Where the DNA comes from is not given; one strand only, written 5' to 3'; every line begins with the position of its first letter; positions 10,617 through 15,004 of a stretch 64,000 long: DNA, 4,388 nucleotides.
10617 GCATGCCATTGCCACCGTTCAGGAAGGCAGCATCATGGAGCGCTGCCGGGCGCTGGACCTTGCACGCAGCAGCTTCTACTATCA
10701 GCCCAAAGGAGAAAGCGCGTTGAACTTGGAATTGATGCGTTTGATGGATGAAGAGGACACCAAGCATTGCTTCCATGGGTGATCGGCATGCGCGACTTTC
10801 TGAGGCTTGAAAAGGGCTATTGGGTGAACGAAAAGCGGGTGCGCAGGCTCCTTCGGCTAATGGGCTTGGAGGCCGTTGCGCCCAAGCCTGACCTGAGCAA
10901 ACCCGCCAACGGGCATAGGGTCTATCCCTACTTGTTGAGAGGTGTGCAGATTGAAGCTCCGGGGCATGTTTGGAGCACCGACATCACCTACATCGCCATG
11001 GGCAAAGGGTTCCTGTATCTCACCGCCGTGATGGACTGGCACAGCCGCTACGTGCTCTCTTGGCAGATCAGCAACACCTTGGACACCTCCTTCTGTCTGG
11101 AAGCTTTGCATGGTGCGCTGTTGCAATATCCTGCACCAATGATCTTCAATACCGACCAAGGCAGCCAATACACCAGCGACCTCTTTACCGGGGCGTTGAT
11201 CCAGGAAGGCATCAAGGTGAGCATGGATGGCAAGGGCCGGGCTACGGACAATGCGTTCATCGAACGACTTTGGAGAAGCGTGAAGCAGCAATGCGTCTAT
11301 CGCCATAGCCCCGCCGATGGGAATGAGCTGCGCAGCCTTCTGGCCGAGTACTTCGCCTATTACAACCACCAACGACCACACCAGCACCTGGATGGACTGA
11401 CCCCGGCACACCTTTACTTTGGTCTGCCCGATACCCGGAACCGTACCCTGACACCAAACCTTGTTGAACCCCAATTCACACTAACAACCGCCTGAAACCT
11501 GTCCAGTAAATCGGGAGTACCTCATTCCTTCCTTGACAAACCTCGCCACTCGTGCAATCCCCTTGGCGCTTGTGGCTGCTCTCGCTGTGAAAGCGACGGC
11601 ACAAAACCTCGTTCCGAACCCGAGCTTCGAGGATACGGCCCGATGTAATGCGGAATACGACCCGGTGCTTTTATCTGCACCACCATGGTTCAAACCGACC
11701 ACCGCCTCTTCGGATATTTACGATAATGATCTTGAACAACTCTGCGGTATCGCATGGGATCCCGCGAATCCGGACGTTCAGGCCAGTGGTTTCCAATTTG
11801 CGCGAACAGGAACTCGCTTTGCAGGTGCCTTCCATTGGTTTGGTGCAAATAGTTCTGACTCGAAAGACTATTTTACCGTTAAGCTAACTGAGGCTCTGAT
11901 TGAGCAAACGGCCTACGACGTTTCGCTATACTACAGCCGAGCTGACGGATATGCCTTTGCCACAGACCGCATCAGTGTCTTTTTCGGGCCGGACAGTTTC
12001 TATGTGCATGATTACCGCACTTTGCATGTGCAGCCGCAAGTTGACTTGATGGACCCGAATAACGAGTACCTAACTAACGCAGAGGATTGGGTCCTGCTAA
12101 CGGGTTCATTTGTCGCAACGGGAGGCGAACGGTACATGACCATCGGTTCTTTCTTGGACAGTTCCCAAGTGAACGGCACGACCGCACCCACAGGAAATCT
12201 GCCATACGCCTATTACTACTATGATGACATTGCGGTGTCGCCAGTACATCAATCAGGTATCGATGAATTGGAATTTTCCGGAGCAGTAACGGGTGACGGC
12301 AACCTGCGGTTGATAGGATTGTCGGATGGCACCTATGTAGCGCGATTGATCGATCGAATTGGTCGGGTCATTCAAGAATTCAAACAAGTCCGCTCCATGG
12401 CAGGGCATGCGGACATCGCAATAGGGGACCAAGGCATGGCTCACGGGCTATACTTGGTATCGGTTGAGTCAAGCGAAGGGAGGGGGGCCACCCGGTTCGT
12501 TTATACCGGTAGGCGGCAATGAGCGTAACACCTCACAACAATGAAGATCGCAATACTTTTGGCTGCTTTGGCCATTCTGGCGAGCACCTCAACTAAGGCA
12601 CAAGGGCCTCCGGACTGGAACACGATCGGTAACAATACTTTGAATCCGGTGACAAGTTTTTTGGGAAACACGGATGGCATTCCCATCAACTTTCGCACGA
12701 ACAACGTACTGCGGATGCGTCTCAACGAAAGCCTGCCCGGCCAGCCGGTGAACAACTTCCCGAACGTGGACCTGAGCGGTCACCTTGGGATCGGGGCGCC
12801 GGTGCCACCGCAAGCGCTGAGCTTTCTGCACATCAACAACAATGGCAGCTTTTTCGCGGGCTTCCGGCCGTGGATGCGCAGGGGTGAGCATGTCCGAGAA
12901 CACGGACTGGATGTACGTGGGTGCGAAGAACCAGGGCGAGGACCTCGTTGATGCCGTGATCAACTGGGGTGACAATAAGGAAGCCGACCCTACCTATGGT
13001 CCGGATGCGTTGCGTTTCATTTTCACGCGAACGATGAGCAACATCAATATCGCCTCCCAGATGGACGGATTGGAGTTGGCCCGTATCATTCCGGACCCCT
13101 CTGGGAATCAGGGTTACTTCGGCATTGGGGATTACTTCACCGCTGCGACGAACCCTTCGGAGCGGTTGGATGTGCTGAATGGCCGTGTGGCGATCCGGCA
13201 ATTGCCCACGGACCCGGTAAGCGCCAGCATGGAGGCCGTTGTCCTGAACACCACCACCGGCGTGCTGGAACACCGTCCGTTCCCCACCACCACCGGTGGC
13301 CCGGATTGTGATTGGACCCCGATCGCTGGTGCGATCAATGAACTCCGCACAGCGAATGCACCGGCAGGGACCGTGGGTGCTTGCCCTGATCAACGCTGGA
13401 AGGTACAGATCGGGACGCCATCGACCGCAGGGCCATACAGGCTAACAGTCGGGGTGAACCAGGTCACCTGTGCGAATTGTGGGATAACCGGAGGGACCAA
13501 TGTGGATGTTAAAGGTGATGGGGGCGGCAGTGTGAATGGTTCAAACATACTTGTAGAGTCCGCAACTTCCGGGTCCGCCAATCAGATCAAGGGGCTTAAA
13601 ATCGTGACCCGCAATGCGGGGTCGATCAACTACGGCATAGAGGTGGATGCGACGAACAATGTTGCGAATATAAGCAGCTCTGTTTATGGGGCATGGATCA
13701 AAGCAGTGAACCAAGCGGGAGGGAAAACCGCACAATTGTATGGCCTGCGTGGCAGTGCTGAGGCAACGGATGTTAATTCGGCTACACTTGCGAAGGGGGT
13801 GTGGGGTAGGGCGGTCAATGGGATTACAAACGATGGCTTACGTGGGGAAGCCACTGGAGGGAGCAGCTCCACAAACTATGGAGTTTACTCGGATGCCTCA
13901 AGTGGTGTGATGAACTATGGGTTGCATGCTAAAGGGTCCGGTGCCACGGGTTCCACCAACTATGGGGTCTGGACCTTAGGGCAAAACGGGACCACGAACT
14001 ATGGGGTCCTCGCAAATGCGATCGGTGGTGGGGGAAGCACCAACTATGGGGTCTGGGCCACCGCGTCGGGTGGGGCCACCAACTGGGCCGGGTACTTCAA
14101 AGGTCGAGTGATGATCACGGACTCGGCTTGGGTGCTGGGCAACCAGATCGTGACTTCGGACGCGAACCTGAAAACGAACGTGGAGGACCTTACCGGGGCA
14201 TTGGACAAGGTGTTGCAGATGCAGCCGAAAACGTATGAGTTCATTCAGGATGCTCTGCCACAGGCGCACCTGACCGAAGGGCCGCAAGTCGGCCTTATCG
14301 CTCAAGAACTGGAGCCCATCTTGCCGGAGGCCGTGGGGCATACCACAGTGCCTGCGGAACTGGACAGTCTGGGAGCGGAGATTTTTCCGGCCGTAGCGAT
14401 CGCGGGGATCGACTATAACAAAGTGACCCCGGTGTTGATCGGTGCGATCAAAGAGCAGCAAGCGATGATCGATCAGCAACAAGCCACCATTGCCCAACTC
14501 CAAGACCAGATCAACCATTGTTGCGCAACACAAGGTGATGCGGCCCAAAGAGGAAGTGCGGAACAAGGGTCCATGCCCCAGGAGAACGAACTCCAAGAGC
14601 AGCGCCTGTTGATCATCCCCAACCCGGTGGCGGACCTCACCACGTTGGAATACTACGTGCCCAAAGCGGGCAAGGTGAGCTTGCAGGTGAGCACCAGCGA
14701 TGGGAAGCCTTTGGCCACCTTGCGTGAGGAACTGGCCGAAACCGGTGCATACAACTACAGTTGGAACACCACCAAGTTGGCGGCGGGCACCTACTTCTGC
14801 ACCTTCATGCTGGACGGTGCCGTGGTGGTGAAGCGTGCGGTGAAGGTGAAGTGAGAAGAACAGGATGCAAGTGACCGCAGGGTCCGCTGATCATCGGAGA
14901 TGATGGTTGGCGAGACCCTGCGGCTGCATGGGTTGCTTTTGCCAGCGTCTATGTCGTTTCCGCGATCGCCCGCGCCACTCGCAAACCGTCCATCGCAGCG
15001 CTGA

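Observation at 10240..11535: IS3-family element inserted into codon 7 of a T9SS cargo gene; precise in-silico excision restores an intact signal peptide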

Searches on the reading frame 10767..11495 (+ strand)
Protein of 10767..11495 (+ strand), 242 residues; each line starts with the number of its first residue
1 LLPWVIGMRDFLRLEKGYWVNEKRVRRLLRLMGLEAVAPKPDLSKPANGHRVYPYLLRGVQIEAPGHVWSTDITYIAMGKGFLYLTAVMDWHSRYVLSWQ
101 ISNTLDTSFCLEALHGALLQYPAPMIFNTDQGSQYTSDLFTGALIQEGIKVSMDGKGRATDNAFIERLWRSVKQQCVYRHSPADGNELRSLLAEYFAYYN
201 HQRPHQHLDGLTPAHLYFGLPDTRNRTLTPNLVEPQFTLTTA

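Call 4: search_protein_families(library=pfam, proteins=[window:10767-11495:+], max_evalue=0.01)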
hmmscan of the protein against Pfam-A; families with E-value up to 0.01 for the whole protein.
window:10767-11495:+ (242 aa): 5 families
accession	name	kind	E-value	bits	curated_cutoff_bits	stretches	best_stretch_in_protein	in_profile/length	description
PF00665.32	rve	-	1.7e-21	76.8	32.6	1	64-158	3-101/102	Integrase core domain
PF13683.12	rve_3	-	8.8e-18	64.3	26.5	1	148-213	2-67/67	Integrase core domain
PF13333.12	rve_2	-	2.4e-06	28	22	1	168-214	3-49/56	Integrase core domain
PF24764.1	rva_4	-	8.3e-06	26.1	26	1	62-178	4-118/194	Integrase core domain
PF13276.12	HTH_21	-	3.8e-05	24.3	28.1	1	12-40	30-58/60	HTH-like domain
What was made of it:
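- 10788..11495 (+): Catalytic (rve, DDE) part of orfB. D is at 10980-82, D at 11154-56 and E at 11262-64, with spacings of 58 and 36. Pfam rve 1.7e-21 and rve_3 8.8e-18 (call 4).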

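Call 5: search_protein_families(library=ncbifam, proteins=[window:10767-11495:+], max_evalue=10)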
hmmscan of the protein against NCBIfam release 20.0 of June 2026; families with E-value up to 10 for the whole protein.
window:10767-11495:+ (242 aa): 3 families
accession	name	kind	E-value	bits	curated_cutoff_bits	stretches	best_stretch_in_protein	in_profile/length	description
NF033516.0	transpos_IS3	equivalog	1.9e-63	214.9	160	1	12-215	159-367/369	IS3 family transposase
NF033577.2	transpos_IS481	equivalog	8.4e-32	110.8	224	1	16-216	89-283/284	IS481 family transposase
NF033545.0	transpos_IS630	equivalog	0.0012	18.3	100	1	165-199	265-298/299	IS630 family transposase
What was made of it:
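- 10788..11495 (+): NF033516 214.9 bits (call 5).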

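Call 16: find_related_loci(query=window:10788-11492:+, collection=genome_contigs, flank=2500)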
Query window:10788-11492:+ (235 aa) in genome_contigs; peptide patterns used: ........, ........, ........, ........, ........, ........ (x = any residue, [..] = any of these).
238 stretches matched a pattern; 205 encode a relative of the query (tblastn E <= 1e-3); the best 80 are kept; 80 distinct loci.
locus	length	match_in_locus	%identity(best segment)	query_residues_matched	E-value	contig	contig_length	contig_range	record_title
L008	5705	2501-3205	91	1-235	3e-150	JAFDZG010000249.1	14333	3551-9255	MAG: Bacteroidetes bacterium isolate SZAS-77 CK_MAG-49__249__length-14333, whole genome shotgun sequence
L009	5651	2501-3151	70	1-218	3e-103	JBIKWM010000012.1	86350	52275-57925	MAG: Flavobacteriales bacterium isolate ME2015-09-13_3300035666_group6_bin210 Rohwer_bin1007_scaffold_130_c1, whole geno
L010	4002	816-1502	68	1-229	2e-103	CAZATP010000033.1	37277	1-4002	MAG TPA_asm: uncultured Chryseobacterium sp. isolate SRP319275_co3_132 genome assembly, contig: NODE_1320_length_37277_c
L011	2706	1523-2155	59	1-212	1e-85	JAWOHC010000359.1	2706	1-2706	MAG: Gillisia sp. isolate CWP4-1.bin.7 k191_2053229, whole genome shotgun sequence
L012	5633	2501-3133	56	1-212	1e-81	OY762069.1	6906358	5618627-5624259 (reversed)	MAG: uncultured Desulfobacter sp. isolate 00b13672-1c6a-4f01-9bd3-5d9cfdb0d95e genome assembly, chromosome: 1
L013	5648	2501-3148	55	1-217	8e-81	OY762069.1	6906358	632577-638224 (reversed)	MAG: uncultured Desulfobacter sp. isolate 00b13672-1c6a-4f01-9bd3-5d9cfdb0d95e genome assembly, chromosome: 1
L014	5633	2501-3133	57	1-212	3e-80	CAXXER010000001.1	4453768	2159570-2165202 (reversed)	MAG: uncultured Desulfobacter sp. isolate eeee0e93-5446-4477-9f5f-6eee70e6e39d genome assembly, contig: contig_1, whole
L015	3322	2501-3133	58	1-212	6e-80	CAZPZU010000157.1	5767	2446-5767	MAG TPA_asm: uncultured Gemmatimonadaceae bacterium isolate SRP214966_co3_109 genome assembly, contig: NODE_26995_length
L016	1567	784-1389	61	10-212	2e-84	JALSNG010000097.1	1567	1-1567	MAG: Thermococcus sp. isolate 356-284_maxbin2_scaf2bin.206_VB 356-284_scaffold_72325_c1, whole genome shotgun sequence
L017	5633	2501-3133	55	1-211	6e-80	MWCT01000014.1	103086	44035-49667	MAG: candidate division BRC1 bacterium ADurb.Bin183 BWY12_contig000014, whole genome shotgun sequence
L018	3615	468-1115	55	1-217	3e-79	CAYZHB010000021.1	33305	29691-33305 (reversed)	MAG TPA_asm: uncultured Desulfobacterales bacterium isolate SRP141376_co1_319 genome assembly, contig: NODE_3070_length_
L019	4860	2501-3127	58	1-210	4e-79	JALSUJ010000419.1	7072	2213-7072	MAG: Gammaproteobacteria bacterium isolate S010_maxbin2_scaf2bin.015_VB S010_NODE_4401_length_7072_cov_2.123542, whole g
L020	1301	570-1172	58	10-210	1e-84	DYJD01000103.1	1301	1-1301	MAG TPA_asm: Desulfosudis oleivorans isolate FI88_2_51_70 Afr_mines_FI88_23190_length_1301_cov_16_038523, whole genome s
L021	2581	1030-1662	55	1-212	5e-80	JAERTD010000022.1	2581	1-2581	MAG: Bacteroidetes bacterium isolate BH23 c_000000001405, whole genome shotgun sequence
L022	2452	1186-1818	56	1-212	3e-80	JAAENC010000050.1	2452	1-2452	MAG: Chloroflexota bacterium isolate Bse_22 BseG_CONTIG93751, whole genome shotgun sequence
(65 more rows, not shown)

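Call 48: search_protein_families(library=ncbifam, proteins=[P0267, P0256, P0241], max_evalue=0.00001)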
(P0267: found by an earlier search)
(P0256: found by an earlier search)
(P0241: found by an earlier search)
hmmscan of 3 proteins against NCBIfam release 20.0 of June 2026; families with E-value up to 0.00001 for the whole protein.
P0267 (393 aa): 3 families
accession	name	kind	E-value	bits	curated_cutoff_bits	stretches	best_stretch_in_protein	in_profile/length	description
NF033516.0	transpos_IS3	equivalog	5.6e-85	285.8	160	1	13-366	2-367/369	IS3 family transposase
NF033577.2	transpos_IS481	equivalog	2.7e-35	122.3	224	1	167-367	89-283/284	IS481 family transposase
NF047595.1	IS66_ISRel24_TnpA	equivalog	1.1e-06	29.3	74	1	6-51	2-47/113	IS66-like element accessory protein TnpA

P0256 (299 aa): 2 families
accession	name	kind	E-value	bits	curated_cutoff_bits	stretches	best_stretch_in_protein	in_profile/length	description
NF033516.0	transpos_IS3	equivalog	2.8e-71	240.7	160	1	6-272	90-367/369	IS3 family transposase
NF033577.2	transpos_IS481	equivalog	1e-31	110.5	224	1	73-273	89-283/284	IS481 family transposase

P0241 (95 aa): 2 families
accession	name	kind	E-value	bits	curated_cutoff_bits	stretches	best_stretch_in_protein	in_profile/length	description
NF033516.0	transpos_IS3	equivalog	3.1e-10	39.8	160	1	13-93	2-81/369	IS3 family transposase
NF047595.1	IS66_ISRel24_TnpA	equivalog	9.4e-08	32.7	74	1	6-52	2-48/113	IS66-like element accessory protein TnpA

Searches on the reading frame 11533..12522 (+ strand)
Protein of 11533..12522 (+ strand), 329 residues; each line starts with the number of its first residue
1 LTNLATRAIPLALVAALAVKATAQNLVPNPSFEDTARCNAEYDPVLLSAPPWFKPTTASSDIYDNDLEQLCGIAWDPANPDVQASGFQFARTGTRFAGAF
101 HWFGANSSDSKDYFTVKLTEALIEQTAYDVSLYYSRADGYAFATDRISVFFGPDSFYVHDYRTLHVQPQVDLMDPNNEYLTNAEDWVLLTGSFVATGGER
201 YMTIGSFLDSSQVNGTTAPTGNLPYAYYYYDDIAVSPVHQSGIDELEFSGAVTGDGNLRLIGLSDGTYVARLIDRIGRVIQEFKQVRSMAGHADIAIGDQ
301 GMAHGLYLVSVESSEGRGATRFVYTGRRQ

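Call 4: search_protein_families(library=pfam, proteins=[window:11533-12522:+], max_evalue=0.01)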
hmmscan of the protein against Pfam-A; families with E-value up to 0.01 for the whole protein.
window:11533-12522:+ (329 aa): 0 families

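Call 49: predict_structure(alignment_id=A4)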
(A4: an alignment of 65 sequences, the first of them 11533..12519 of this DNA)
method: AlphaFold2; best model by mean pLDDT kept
length: 329 residues; sequences in the alignment: 65
mean_pLDDT: 91.5   pTM: 0.76
mean pLDDT of the five models: 91.5, 91.5, 91.4, 91.3, 86.9
residues with pLDDT >= 90: 265; 70-90: 34; 50-70: 27; < 50: 3
segments of 3 or more residues with pLDDT < 50: 1-3
pLDDT, mean of each block of 10 residues (from residue 1): 52 62 84 83 79 93 93 95 97 97 94 97 96 98 98 96 97 98 98 97 97 97 98 92 84 95 97 96 97 92 95 94 84
secondary structure, 60 per line:
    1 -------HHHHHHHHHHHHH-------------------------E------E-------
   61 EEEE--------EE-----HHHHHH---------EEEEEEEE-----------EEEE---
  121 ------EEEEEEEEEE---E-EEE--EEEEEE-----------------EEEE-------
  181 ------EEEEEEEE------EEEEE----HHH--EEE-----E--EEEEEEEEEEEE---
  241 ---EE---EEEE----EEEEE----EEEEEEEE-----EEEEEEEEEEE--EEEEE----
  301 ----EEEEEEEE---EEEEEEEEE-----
elements in order: H8-20 E61-64 H80-85 E95-102 E114-117 E127-136 E142-144 E147-152 E170-173 E187-194 E201-205 E215-217 E226-237 E249-252 E257-261 E266-273 E279-289 E292-296 E305-312 E316-324
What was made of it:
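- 11605..12243 (+): Predicted jelly-roll beta-sandwich, carbohydrate-binding-module-like (CBM4/16/22). AlphaFold2 model with mean pLDDT 91.5 (call 49).
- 12277..12504 (+): Divergent T9SS type A C-terminal sorting domain (7-strand sandwich). Seven strands at residues 249-324 (call 49).
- On T9SS type A cargo: The model has a 7-strand sandwich (call 49).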

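Call 51: fold_search(model_id=the predicted structure, library=pdb)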
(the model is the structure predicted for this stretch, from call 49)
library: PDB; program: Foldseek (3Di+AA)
matches with E <= 10: 1646; with E <= 0.001: 42
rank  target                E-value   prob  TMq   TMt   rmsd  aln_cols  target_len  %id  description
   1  3k4z_A                2.7e-08  1.00  0.31  0.36  21.4       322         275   13  Crystal Structure of the Cellulosomal CBM4 from Clostridium thermocellum Cellulase CbhA (released 2010-07-28)
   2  2c9a_A                6.5e-07  1.00  0.26  0.31  14.1       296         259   10  Crystal structure of the MAM-Ig module of receptor protein tyrosine phosphatase mu (released 2006-01-19)
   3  4es9_D                1.4e-06  1.00  0.30  0.32  14.5       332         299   12  Crystal Structure of the adhesin domain of Epf from Streptococcus pyogenes in P21 (released 2012-09-19)
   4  4es9_C                1.4e-06  1.00  0.30  0.32  14.2       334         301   12  Crystal Structure of the adhesin domain of Epf from Streptococcus pyogenes in P21 (released 2012-09-19)
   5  4es8_B                1.9e-06  1.00  0.27  0.29  14.0       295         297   12  Crystal Structure of the adhesin domain of Epf from Streptococcus pyogenes in P212121 (released 2012-09-19)
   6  4es9_A                2.7e-06  1.00  0.27  0.29  13.9       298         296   12  Crystal Structure of the adhesin domain of Epf from Streptococcus pyogenes in P21 (released 2012-09-19)
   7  4es9_B                2.9e-06  1.00  0.28  0.30  14.2       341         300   10  Crystal Structure of the adhesin domain of Epf from Streptococcus pyogenes in P21 (released 2012-09-19)
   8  6tfj_A                6.2e-06  1.00  0.33  0.16  12.4       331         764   12  Vip3Aa protoxin structure (released 2020-08-12)
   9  4es8_A                7.8e-06  1.00  0.27  0.29  12.7       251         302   12  Crystal Structure of the adhesin domain of Epf from Streptococcus pyogenes in P212121 (released 2012-09-19)
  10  4bj0_A                3.6e-05  1.00  0.35  0.63   5.6       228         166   10  Xyloglucan binding module (CBM4-2 X2-L110F) in complex with branched xyloses (released 2014-04-23)
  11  2y64_A                5.0e-05  1.00  0.35  0.62   5.9       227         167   11  Xylopentaose binding mutated (X-2 L110F) CBM4-2 Carbohydrate Binding Module from a Thermostable Rhodothermus marinus X (released 2012-03-07)
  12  2vtf_B                5.6e-05  0.99  0.19  0.12  14.3       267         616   11  X-ray crystal structure of the Endo-beta-N-acetylglucosaminidase from Arthrobacter protophormiae E173Q mutant reveals  (released 2009-03-31)
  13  3jxs_A                7.8e-05  1.00  0.34  0.60   5.9       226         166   11  Crystal structure of XG34, an evolved xyloglucan binding CBM (released 2009-10-27)
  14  4jkl_A                1.1e-04  0.87  0.17  0.11  18.4       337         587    9  Crystal Structure of Streptococcus agalactiae beta-glucuronidase in space group P21212 (released 2014-09-17)
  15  1umi_A                1.4e-04  1.00  0.31  0.48   7.5       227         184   12  Structural basis of sugar-recognizing ubiquitin ligase (released 2004-04-06)
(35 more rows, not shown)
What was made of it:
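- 11605..12243 (+): Foldseek PDB hits to CBM4-2, CBM16 and CBM22, with TM-score about 0.6 on the target (call 51).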

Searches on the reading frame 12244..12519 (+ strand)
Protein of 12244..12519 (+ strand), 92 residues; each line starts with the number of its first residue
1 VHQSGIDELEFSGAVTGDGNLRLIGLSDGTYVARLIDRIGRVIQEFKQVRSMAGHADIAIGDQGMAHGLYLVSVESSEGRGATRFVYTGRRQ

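Call 54: search_solved_structures(query=A5, max_evalue=1)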
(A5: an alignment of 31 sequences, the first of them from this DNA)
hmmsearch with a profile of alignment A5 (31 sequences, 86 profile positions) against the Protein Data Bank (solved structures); distinct sequences matched with E-value up to 1: 23.
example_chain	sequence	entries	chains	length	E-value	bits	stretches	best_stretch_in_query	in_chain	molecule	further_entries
5jvk_A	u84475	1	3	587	1.9e-06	30.8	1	14-85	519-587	Uncharacterized protein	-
8glk_D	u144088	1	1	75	6e-06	29.2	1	16-85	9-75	Endonuclease I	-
8qb1_A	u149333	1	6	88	3.5e-05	26.7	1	41-84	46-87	Mirolase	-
7jrm_A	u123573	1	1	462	0.00038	23.4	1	8-76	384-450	F5/8 type C domain protein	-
7jrl_A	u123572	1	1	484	0.0004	23.3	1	8-76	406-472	F5/8 type C domain protein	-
9whd_A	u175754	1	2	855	0.012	18.6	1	15-84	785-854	GH167 glycoside hydrolase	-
8qjd_A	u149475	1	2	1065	0.013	18.5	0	15-47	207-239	Salmonella bongori Rhs core domain (residues 360-1420)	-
8qjb_A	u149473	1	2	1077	0.013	18.5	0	15-47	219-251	T6SS-associated Rhs core domain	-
8h97_A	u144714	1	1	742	0.014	18.3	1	18-84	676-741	Beta-agarase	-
5icu_A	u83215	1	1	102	0.029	17.3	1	29-71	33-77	CopC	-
5hfs_A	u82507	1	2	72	0.031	17.3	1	13-84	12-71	Gingipain R2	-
7pq4_A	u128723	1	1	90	0.053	16.5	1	12-84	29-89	Arginine-specific cysteine proteinase (Arg-gingipain)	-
8glj_D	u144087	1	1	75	0.057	16.4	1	27-85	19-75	Por secretion system C-terminal sorting domain-containing protein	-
7c7u_A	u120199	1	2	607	0.062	16.3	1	26-75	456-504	Biofilm-associated surface protein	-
8qjc_A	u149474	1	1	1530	0.083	15.9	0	15-47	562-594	T6SS-associated Rhs core and toxin domain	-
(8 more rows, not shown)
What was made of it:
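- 12277..12504 (+): Family profile against solved CTDs: 8glk_D 6e-6, mirolase CTD 8qb1 3.5e-5, gingipain R2 CTD 0.03 (call 54).
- On T9SS type A cargo: The family CTD profile hits solved T9SS CTDs at 6e-6 and 3.5e-5 (call 54).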

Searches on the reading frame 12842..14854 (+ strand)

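Call 5: search_protein_families(library=ncbifam, proteins=[window:12842-14854:+], max_evalue=10)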
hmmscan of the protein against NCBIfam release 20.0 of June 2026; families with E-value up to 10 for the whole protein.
window:12842-14854:+ (670 aa): 3 families
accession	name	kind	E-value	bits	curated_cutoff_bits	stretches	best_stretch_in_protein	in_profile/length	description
NF052323.1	T9SSA_dep_M6i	equivalog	3.4e-07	28.6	600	1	572-653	941-1022/1043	T9SS-dependent M6-like inactivated metalloprotease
TIGR04183.1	Por_Secre_tail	domain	2.8e-05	24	23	1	591-668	1-71/72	T9SS type A sorting domain-containing protein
NF007507.1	PRK10102.1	equivalog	0.0024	17.9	75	1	531-624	5-97/106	curli assembly chaperone CsgC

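Call 60: search_protein_families(library=pfam, proteins=[window:12842-14854:+], max_evalue=0.001)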
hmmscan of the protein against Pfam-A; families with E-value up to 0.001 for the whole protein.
window:12842-14854:+ (670 aa): 2 families
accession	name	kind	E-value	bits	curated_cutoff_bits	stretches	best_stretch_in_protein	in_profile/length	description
PF13884.11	Peptidase_S74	-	9.3e-16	58.3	22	1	439-498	1-57/58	Chaperone of endosialidase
PF18962.6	Por_Secre_tail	-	0.00021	22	27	0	591-665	1-72/75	Secretion system C-terminal sorting domain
